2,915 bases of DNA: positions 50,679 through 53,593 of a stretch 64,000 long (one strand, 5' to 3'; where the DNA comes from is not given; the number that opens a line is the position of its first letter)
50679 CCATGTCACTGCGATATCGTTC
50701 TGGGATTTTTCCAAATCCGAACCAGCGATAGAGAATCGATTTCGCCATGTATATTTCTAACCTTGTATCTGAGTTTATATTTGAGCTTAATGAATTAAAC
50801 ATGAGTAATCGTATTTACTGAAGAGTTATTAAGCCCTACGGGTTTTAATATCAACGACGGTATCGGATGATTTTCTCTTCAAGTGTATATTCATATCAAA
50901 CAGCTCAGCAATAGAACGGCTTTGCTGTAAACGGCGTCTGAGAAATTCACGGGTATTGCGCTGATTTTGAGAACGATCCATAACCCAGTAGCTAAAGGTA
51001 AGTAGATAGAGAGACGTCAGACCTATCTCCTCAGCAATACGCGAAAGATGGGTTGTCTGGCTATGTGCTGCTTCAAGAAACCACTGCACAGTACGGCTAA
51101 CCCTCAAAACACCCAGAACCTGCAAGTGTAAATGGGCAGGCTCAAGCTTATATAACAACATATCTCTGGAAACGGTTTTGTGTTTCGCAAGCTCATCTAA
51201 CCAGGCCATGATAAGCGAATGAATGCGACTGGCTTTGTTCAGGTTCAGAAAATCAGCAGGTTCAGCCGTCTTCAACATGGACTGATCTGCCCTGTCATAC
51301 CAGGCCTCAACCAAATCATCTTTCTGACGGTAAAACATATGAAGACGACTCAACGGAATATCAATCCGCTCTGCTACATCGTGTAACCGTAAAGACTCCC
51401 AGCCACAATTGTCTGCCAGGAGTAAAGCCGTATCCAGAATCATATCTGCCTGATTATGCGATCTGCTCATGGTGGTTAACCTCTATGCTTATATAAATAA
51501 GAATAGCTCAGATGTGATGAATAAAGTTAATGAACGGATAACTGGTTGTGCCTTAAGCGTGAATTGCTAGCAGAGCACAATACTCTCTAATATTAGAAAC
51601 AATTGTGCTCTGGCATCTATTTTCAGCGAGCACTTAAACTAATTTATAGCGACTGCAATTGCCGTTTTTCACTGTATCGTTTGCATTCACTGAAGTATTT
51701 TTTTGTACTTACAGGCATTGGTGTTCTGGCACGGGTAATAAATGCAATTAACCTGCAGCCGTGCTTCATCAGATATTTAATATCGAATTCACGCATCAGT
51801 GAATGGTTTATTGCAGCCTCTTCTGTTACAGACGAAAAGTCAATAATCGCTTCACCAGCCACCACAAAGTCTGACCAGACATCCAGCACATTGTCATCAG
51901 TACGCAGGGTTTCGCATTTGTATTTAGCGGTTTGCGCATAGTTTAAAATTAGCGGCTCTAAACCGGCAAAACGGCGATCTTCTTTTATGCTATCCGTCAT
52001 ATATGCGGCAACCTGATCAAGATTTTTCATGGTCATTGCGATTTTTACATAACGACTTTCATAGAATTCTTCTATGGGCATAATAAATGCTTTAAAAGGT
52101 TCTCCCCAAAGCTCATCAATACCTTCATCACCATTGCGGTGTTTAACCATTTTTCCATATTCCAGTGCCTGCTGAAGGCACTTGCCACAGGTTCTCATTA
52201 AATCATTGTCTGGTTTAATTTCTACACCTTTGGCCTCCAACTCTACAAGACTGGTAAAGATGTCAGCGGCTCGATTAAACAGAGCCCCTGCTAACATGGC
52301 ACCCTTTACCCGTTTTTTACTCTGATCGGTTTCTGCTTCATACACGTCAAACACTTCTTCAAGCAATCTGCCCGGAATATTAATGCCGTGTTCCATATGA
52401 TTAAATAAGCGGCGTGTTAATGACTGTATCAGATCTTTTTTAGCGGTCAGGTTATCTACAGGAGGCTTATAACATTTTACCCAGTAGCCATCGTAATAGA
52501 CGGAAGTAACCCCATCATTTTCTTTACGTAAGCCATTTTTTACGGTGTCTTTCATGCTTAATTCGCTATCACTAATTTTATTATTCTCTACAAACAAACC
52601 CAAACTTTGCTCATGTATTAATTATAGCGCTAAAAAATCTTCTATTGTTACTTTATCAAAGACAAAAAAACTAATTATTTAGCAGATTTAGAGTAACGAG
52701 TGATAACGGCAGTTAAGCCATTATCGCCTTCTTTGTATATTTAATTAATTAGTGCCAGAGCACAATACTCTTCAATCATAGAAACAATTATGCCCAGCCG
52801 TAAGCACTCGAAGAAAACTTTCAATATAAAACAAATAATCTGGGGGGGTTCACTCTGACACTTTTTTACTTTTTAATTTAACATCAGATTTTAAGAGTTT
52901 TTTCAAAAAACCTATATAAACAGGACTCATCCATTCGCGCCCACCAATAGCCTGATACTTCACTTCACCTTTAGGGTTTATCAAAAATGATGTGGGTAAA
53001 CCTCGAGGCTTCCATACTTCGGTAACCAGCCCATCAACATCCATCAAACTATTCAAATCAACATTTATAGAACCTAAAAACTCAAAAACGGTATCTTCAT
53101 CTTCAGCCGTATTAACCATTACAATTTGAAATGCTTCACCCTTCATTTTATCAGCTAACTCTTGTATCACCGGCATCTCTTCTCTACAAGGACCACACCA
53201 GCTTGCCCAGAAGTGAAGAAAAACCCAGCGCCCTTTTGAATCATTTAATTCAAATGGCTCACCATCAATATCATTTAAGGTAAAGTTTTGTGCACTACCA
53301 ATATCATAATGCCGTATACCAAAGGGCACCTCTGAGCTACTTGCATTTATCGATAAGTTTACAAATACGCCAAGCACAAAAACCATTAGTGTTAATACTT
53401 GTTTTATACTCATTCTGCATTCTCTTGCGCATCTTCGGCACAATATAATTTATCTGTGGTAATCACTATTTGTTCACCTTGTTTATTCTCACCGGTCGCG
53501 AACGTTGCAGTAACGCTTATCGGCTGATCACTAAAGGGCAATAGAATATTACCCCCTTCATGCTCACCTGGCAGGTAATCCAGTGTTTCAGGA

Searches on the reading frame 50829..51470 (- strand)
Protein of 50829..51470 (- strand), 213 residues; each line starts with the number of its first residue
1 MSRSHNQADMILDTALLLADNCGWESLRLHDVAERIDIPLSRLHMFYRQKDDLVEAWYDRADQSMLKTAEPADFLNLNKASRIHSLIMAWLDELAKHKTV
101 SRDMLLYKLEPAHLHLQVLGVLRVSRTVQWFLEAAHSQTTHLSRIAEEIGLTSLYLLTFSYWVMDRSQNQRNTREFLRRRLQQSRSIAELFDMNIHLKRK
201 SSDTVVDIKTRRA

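Call 41: search_protein_families(library=pfam, proteins=[window:50829-51470:-], max_evalue=0.001)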
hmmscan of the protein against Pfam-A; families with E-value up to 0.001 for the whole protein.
window:50829-51470:- (213 aa): 2 families
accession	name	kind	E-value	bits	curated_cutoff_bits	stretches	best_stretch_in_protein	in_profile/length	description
PF08511.16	COQ9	-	2e-06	27.8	20.5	1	149-186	33-70/72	COQ9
PF17931.6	TetR_C_23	-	0.00035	21.2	29.1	1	150-182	74-106/127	Tetracyclin repressor-like, C-terminal domain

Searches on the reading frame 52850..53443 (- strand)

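Call 41: search_protein_families(library=pfam, proteins=[window:52850-53443:-], max_evalue=0.001)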
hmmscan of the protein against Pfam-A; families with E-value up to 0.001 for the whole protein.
window:52850-53443:- (197 aa): 5 families
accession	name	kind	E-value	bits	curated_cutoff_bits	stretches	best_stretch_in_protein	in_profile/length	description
PF00578.27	AhpC-TSA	-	1.1e-21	77.4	26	1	51-163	5-123/124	AhpC/TSA family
PF08534.16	Redoxin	-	6.8e-19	68.6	26.6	1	51-169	6-136/148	Redoxin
PF13905.12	Thioredoxin_8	-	1.3e-10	41.9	27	1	72-161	2-94/94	Thioredoxin-like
PF00085.26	Thioredoxin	-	7.7e-10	39.2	23.5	1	72-119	19-65/103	Thioredoxin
PF13098.12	Thioredoxin_2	-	6e-05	23.8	27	1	69-164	3-90/104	Thioredoxin-like domain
